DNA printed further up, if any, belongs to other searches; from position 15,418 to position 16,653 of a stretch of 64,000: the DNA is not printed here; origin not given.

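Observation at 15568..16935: Orphan xoxG/xoxJ-like pair (cytochrome c + MoxJ-like periplasmic protein) between tRNA-Gly and the pqq operon, with no quinoprotein dehydrogenase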

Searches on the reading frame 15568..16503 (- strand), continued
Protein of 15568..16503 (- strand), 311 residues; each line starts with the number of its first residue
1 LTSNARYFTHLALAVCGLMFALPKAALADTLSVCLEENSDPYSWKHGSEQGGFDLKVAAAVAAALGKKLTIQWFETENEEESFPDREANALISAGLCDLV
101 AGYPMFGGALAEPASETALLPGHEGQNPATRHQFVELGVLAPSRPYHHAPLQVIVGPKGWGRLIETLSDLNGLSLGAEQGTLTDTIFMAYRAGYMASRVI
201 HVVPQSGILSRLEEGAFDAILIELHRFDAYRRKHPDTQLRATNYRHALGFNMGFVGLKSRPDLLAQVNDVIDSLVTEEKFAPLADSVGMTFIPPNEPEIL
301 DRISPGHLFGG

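Call 18: search_protein_families(library=ncbifam, proteins=[L004:7973-9637:+, L004:15860-17668:+, L004:9648-10004:+, L004:17781-18272:+, L004:7267-7653:-, L001:11082-13154:+, L004:10001-10924:+, L004:6083-6952:-, L004:11130-12143:+], max_evalue=0.001)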
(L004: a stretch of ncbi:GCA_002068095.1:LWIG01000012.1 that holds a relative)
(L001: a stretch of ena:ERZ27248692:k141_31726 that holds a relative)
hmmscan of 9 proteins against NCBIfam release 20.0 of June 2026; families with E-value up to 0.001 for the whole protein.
L004:7973-9637:+ (554 aa): 8 families
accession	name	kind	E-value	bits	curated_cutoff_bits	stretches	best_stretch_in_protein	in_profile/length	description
TIGR03075.1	PQQ_enz_alc_DH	subfamily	1.1e-214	714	480.05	1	20-527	5-530/530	PQQ-dependent dehydrogenase, methanol/ethanol family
TIGR04528.1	acido_non_PQQ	subfamily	1.2e-134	449.8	650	1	39-524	9-485/493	acido-empty-quinoprotein group A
TIGR03074.1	PQQ_membr_DH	subfamily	3e-53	180.8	832.65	2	21-348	142-509/783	membrane-bound PQQ-dependent dehydrogenase, glucose/quinate/shikimate family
TIGR03300.1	assembly_YfgL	equivalog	3.4e-28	98.4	285.2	2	63-213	43-173/377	outer membrane protein assembly factor BamB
NF008351.0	PRK11138.1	equivalog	1.2e-19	70.1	423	1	65-212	47-187/394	outer membrane protein assembly factor BamB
NF053615.1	SerThrKinAfsKStmc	equivalog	4.2e-14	52.2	1300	1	73-211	563-690/809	protein serine/threonine kinase AfsK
NF050114.1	Rv3212_fam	equivalog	7.6e-08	31.9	150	0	171-210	64-96/393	Rv3212 family protein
NF041516.1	PA2928_fam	subfamily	9.5e-08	31.8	70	0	83-161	59-128/376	PA2928 family protein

L004:15860-17668:+ (602 aa): 6 families
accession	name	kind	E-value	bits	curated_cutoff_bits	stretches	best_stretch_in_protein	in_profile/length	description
TIGR03075.1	PQQ_enz_alc_DH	subfamily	2.7e-235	782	480.05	1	20-558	4-530/530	PQQ-dependent dehydrogenase, methanol/ethanol family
TIGR04528.1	acido_non_PQQ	subfamily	6.6e-97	325.3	650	1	35-555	4-485/493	acido-empty-quinoprotein group A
TIGR03074.1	PQQ_membr_DH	subfamily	3e-48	164.3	832.65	2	23-385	143-522/783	membrane-bound PQQ-dependent dehydrogenase, glucose/quinate/shikimate family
TIGR03300.1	assembly_YfgL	equivalog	1.8e-14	53.2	285.2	2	469-539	72-141/377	outer membrane protein assembly factor BamB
NF008351.0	PRK11138.1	equivalog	5.7e-12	44.8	423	1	81-221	65-192/394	outer membrane protein assembly factor BamB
NF053615.1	SerThrKinAfsKStmc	equivalog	1.9e-05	23.5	1300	0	472-540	540-611/809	protein serine/threonine kinase AfsK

L004:9648-10004:+ (118 aa): 9 families
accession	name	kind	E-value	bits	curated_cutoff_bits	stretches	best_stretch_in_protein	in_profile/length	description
TIGR04494.1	c550_PedF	equivalog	3.4e-11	43.2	122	1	36-116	41-131/133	cytochrome c-550 PedF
TIGR00782.1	ccoP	equivalog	2.1e-10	40.4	179.95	1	39-112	200-278/285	cytochrome-c oxidase, cbb3-type subunit III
NF011054.0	PRK14486.1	equivalog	2.6e-09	37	447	1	31-116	201-291/294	putative bifunctional cbb3-type cytochrome c oxidase subunit II/cytochrome c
NF045930.1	Cytc6PetJCyano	equivalog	4.8e-08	32.9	135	1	17-114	7-104/110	cytochrome c6 PetJ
NF045774.1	cytochro_C551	exception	4.7e-06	26.5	118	1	27-113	20-107/110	cytochrome c551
NF045773.1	cytochro_C550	exception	5.2e-06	26.4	125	1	25-111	32-115/118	cytochrome c550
NF050122.1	bc1_QcrC_actin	exception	6.3e-06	25.7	200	1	8-69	7-67/253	cytochrome bc1 complex diheme cytochrome c subunit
TIGR03872.1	cytochrome_MoxG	equivalog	4.8e-05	23.5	147.8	1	39-114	41-120/133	cytochrome c(L), periplasmic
NF052248.1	SorU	equivalog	0.00011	22.3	100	1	51-111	11-71/72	SorU family sulfite dehydrogenase c-type cytochrome subunit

L004:17781-18272:+ (163 aa): 1 family
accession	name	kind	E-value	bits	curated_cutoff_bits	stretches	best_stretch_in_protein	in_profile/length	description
TIGR03874.1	4cys_cytochr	equivalog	6.7e-82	272.3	161.75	1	19-160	2-143/143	c-type cytochrome, methanol metabolism-related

L004:7267-7653:- (128 aa): 3 families
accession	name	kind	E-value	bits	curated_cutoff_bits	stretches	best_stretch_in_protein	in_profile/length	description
NF053806.1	lanmdlnLanM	equivalog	2e-53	180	135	1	4-128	3-132/132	lanmodulin LanM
NF041410.1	XopAW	subfamily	1.5e-08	34.7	120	1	44-117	26-87/235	XopAW family type III secretion system calcium-binding effector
NF008965.0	PRK12309.1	equivalog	1.1e-05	24.7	550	0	25-72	339-385/392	transaldolase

L001:11082-13154:+ (690 aa): 25 families
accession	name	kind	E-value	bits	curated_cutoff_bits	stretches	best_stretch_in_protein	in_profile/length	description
TIGR01783.1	TonB-siderophor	subfamily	2.5e-37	128.9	223.5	2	402-666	376-625/649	TonB-dependent siderophore receptor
TIGR01779.1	TonB-B12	equivalog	9.8e-24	83.8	599.7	2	25-249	14-231/614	TonB-dependent vitamin B12 receptor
NF053590.1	TonB_dep_TOL0244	equivalog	1.3e-22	80.2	645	2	43-416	14-355/604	TOL_0244 family TonB-dependent receptor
TIGR01785.1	TonB-hemin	subfamily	1.1e-18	67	316.85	2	40-169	2-128/677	TonB-dependent heme/hemoglobin receptor family protein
NF007926.1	PRK10641.1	equivalog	1.6e-18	66.6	836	1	37-263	25-245/617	TonB-dependent vitamin B12 receptor BtuB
NF041535.1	TonB_rec_PqqU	equivalog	1.3e-17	63.4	1200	1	143-687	104-670/676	TonB-dependent receptor PqqU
TIGR01786.1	TonB-hemlactrns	subfamily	1.4e-16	60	323.75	1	392-680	396-709/719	TonB-dependent hemoglobin/transferrin/lactoferrin family receptor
NF010010.0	PRK13483.1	equivalog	4.2e-12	44.8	927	1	18-181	15-174/660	ligand-gated channel protein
NF007349.0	PRK09840.1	equivalog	3.3e-10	38.6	686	1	392-687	451-757/760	catecholate siderophore receptor Fiu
NF010048.1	PRK13524.1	subfamily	3.9e-10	38.8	493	1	142-178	148-184/744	FepA family TonB-dependent siderophore receptor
NF007478.2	PRK10064.1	equivalog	4.7e-10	38.4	745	1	23-179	21-167/663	catecholate siderophore receptor CirA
NF041676.1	FecA_OM_dicitr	equivalog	1.7e-09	36.3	1100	1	345-665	439-749/773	TonB-dependent Fe(3+) dicitrate receptor FecA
NF010038.0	PRK13513.1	equivalog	2.1e-08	33.2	942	1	140-184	135-179/659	ligand-gated channel protein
NF010011.0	PRK13484.1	equivalog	5.9e-08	31.4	1197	1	1-175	1-164/682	IreA family TonB-dependent siderophore receptor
NF010012.0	PRK13486.1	equivalog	9.5e-08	30.8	924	1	43-177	29-165/696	TonB-dependent receptor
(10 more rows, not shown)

L004:10001-10924:+ (307 aa): 4 families
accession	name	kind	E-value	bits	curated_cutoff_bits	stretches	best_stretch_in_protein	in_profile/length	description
TIGR01096.1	3A0103s03R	subfamily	3.2e-08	33.4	256.35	1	7-76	6-74/250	lysine/arginine/ornithine ABC transporter substrate-binding protein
NF008426.0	PRK11260.1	equivalog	6.1e-06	25.7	312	0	21-67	38-84/266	cystine ABC transporter substrate-binding protein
NF007029.0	PRK09495.1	equivalog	1.2e-05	25.2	303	0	120-280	89-238/248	glutamine ABC transporter substrate-binding protein GlnH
NF041765.1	ArtJ_Ecoli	equivalog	5.2e-05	23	510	0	8-60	5-57/243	arginine ABC transporter substrate-binding protein ArtJ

L004:6083-6952:- (289 aa): 0 families

L004:11130-12143:+ (337 aa): 2 families
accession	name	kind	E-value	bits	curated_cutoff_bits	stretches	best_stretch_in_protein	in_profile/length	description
TIGR01666.1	YCCS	hypoth_equivalog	8.3e-10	37.4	470.75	1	184-321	382-520/705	YccS family putative transporter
TIGR01667.1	YCCS_YHFK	subfamily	1.1e-07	30.5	467.8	1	184-317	383-518/701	YccS/YhfK family putative transporter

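Call 20: find_related_loci(query=window:15568-16503:-, collection=metagenome_contigs, flank=10000)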
Query window:15568-16503:- (311 aa) in metagenome_contigs; peptide patterns used: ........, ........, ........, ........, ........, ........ (x = any residue, [..] = any of these).
118 stretches matched a pattern; 1 encode a relative of the query (tblastn E <= 1e-3); 1 distinct loci.
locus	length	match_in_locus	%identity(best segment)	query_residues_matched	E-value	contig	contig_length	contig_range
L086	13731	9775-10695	78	5-311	5e-157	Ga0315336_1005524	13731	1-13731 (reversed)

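Call 21: find_encoding_contigs(protein=P0010, flank=10000, max_places=2)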
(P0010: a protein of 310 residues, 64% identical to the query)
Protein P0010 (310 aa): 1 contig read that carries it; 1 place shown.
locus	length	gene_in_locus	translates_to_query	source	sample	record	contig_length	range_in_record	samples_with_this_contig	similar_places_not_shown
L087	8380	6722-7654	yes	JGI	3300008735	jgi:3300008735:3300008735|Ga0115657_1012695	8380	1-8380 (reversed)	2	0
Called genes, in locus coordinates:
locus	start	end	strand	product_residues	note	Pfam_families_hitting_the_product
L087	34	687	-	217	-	PF01227:GTP_cyclohydroI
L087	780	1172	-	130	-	PF04379:DUF525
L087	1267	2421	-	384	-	PF01053:Cys_Met_Meta_PP, PF00266:Aminotran_5 (weak)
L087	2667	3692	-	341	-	PF04055:Radical_SAM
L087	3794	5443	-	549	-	PF00118:Cpn60_TCP1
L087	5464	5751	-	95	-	PF00166:Cpn10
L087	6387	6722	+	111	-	PF13442:Cytochrome_CBB3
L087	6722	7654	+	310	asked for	-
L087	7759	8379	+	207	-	?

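Call 22: find_encoding_contigs(protein=P0007, flank=10000, max_places=2)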
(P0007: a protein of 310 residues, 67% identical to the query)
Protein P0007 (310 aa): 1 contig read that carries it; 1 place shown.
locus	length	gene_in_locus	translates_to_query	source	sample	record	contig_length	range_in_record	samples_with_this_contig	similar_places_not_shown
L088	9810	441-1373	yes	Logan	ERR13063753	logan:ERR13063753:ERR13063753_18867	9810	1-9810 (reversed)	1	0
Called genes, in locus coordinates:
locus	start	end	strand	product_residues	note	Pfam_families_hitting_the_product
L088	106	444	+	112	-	PF13442:Cytochrome_CBB3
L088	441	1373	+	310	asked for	-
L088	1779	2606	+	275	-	PF12706:Lactamase_B_2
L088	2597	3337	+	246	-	PF03070:TENA_THI-4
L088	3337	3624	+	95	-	PF05402:PqqD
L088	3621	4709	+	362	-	PF04055:Radical_SAM, PF13186:SPASM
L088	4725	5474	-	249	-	PF00005:ABC_tran, PF13401:AAA_22 (faint), PF13304:AAA_21 (faint)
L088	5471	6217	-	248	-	PF00528:BPD_transp_1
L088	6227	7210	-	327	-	PF09084:NMT1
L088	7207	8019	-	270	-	PF00551:Formyl_trans_N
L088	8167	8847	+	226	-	PF20408:Abhydrolase_11, PF12697:Abhydrolase_6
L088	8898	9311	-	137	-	PF05099:TerB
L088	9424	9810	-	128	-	?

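Call 23: find_encoding_contigs(protein=P0005, flank=10000, max_places=2)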
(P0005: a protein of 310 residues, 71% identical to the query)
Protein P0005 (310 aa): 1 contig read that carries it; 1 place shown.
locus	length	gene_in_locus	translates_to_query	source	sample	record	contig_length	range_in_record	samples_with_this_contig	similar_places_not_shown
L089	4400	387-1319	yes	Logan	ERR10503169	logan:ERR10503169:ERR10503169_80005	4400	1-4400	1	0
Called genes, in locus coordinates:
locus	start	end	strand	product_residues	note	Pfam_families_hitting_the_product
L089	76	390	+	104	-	PF13442:Cytochrome_CBB3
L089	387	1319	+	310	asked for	-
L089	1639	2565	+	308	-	PF12706:Lactamase_B_2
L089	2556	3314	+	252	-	PF03070:TENA_THI-4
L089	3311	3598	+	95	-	PF05402:PqqD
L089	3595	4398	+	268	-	?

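Call 31: search_solved_structures(query=L004:7973-9637:+, max_evalue=1e-20)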
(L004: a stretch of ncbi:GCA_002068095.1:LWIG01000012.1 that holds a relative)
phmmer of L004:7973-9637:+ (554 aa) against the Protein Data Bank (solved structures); distinct sequences matched with E-value up to 1e-20: 26.
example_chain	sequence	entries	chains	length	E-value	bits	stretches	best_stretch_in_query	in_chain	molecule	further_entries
6zcv_A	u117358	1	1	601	3.3e-138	465.1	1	7-552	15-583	Quinoprotein ethanol dehydrogenase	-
6zcw_A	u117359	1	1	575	9.3e-136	457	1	22-552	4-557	Quinoprotein ethanol dehydrogenase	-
1flg_A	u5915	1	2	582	5.5e-131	441.2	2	215-552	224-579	PROTEIN (QUINOPROTEIN ETHANOL DEHYDROGENASE)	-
1kv9_A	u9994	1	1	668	1.5e-124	419.9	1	36-537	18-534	TYPE II QUINOHEMOPROTEIN ALCOHOL DEHYDROGENASE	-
1yiq_A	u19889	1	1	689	7e-110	371.6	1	30-538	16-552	Quinohemoprotein alcohol dehydrogenase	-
6dam_A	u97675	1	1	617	1.8e-109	370.2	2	215-528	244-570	Lanthanide-dependent methanol dehydrogenase XoxF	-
1kb0_A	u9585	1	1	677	1.6e-108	367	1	33-533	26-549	quinohemoprotein alcohol dehydrogenase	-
4mae_A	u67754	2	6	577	9.4e-108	364.5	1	37-532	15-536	Methanol dehydrogenase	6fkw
7o6z_A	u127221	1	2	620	2e-98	333.7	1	12-531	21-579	Methanol dehydrogenase (Cytochrome c) subunit 1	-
6oc5_A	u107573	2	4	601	2.7e-98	333.3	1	18-528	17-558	Lanthanide-dependent methanol dehydrogenase XoxF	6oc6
8gy2_A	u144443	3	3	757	5.3e-95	322.4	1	33-534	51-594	Alcohol dehydrogenase (quinone), dehydrogenase subunit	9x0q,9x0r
1lrw_A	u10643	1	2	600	2.3e-94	320.3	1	24-527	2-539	methanol dehydrogenase subunit 1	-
4tqo_B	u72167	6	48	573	6.2e-93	315.6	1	32-527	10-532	Methanol dehydrogenase protein, large subunit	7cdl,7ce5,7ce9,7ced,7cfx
9ism_A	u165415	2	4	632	5.8e-91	309.1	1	6-527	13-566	Methanol dehydrogenase, alpha subunit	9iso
1w6s_A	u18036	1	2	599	8.6e-90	305.2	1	26-527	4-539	METHANOL DEHYDROGENASE SUBUNIT 1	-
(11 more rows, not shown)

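Call 32: predict_structure(alignment_id=A2)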
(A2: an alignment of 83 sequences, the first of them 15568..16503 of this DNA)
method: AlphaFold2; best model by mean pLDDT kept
length: 311 residues; sequences in the alignment: 83
mean_pLDDT: 91.2   pTM: 0.87
mean pLDDT of the five models: 91.2, 91.2, 90.6, 90.3, 90.3
residues with pLDDT >= 90: 248; 70-90: 31; 50-70: 31; < 50: 1
segments of 3 or more residues with pLDDT < 50: none
pLDDT, mean of each block of 10 residues (from residue 1): 57 59 67 97 96 98 98 85 91 98 93 94 93 94 98 95 94 95 93 92 88 97 97 97 95 98 98 98 98 96 84 55
secondary structure, 60 per line:
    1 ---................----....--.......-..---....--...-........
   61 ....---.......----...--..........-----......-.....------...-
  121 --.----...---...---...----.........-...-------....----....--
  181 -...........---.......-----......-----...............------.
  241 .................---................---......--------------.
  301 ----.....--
elements in order: H4-19 H24-27 E30-36 E43-46 E49-51 H53-64 E68-74 H84-93 E99-104 H107-110 E117-119 E134-136 E140-142 E147-155 H167-170 E175-178 H182-192 E199-202 H208-213 E219-223 H224-233 E240-257 H261-276 H280-285 H305-309

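Call 51: search_protein_families(library=ncbifam, alignment_id=A2, max_evalue=0.001)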
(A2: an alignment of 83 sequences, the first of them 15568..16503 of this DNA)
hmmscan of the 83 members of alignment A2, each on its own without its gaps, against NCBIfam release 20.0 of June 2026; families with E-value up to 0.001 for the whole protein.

A. member 1, window:15568-16503:- (311 aa): 5 families
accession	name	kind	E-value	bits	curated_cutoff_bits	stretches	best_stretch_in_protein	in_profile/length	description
TIGR03871.1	ABC_peri_MoxJ_2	subfamily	2.8e-06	27.1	212.15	1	31-104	2-65/232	quinoprotein dehydrogenase-associated putative ABC transporter substrate-binding protein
TIGR01096.1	3A0103s03R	subfamily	9.9e-06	25.2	256.35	0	11-79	6-73/250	lysine/arginine/ornithine ABC transporter substrate-binding protein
TIGR03870.1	ABC_MoxJ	equivalog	6.8e-05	22.5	258.1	1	30-78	1-46/246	methanol oxidation system protein MoxJ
NF007029.0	PRK09495.1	equivalog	0.00093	19.1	303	0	8-72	4-68/248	glutamine ABC transporter substrate-binding protein GlnH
NF008426.0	PRK11260.1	equivalog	0.00096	18.5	312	0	143-283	121-255/266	cystine ABC transporter substrate-binding protein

B. families by the number of members that match (of 83 scanned): 8 families
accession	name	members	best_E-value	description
TIGR01096.1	3A0103s03R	77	2e-14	lysine/arginine/ornithine ABC transporter substrate-binding protein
NF008426.0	PRK11260.1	56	1.7e-09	cystine ABC transporter substrate-binding protein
TIGR03871.1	ABC_peri_MoxJ_2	55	1.4e-08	quinoprotein dehydrogenase-associated putative ABC transporter substrate-binding protein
NF007029.0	PRK09495.1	43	4.8e-10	glutamine ABC transporter substrate-binding protein GlnH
TIGR03870.1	ABC_MoxJ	6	6.8e-05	methanol oxidation system protein MoxJ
NF041765.1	ArtJ_Ecoli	5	5.2e-05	arginine ABC transporter substrate-binding protein ArtJ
NF008112.0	PRK10859.1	4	2.5e-05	membrane-bound lytic murein transglycosylase MltF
NF041764.1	ArtI_Ecoli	1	0.00043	arginine ABC transporter substrate-binding protein ArtI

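Call 54: list_cluster_members(proteins=[P0001, P0002, P0010])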
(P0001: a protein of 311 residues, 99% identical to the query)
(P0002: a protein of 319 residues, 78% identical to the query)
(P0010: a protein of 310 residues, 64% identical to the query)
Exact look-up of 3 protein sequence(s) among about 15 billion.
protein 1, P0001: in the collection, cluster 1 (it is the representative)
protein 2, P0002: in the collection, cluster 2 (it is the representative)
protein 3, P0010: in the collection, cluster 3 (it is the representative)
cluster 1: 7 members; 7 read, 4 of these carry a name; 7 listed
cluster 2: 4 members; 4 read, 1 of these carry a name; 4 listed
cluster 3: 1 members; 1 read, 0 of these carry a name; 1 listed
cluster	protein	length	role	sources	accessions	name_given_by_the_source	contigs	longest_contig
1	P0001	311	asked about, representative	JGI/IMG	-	ABC-type amino acid transport substrate-binding protein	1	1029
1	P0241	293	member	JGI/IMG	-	ABC-type amino acid transport substrate-binding protein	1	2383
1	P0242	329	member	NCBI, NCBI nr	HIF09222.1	MAG TPA: transporter substrate-binding domain-containing protein [Sneathiellales ... | transporter substrate-binding domain-containing protein [Sneathiellales bacterium]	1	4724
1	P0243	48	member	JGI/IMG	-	hypothetical protein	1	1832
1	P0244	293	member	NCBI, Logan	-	-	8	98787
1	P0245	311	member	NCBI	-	-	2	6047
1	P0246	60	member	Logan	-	-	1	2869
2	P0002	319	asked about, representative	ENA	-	-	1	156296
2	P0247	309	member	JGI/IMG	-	ABC-type amino acid transport substrate-binding protein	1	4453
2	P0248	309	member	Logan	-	-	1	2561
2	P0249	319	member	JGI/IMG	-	-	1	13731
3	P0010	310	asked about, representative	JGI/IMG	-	-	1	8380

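Call 55: find_encoding_contigs(protein=P0127, flank=10000, max_places=3)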
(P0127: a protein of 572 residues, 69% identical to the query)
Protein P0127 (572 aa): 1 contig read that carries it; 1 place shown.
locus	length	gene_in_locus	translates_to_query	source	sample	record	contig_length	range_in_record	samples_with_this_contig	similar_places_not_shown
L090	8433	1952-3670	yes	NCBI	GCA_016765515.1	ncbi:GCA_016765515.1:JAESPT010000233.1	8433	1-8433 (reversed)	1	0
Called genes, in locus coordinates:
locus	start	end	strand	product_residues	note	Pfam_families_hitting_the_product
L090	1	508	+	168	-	PF20256:MoCoBD_2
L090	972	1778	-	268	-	PF06707:DUF1194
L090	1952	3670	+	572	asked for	PF01011:PQQ, PF13360:PQQ_2, PF13570:Beta-prop_ACSF4 (faint), PF01011:PQQ, PF13360:PQQ_2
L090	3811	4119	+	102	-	PF13442:Cytochrome_CBB3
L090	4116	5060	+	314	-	PF00497:SBP_bac_3 (faint)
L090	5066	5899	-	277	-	PF01061:ABC2_membrane, PF12679:ABC2_membrane_2, PF12698:ABC2_membrane_3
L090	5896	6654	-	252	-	PF00005:ABC_tran, PF13304:AAA_21 (faint)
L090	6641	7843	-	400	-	PF13458:Peripla_BP_6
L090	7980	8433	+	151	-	?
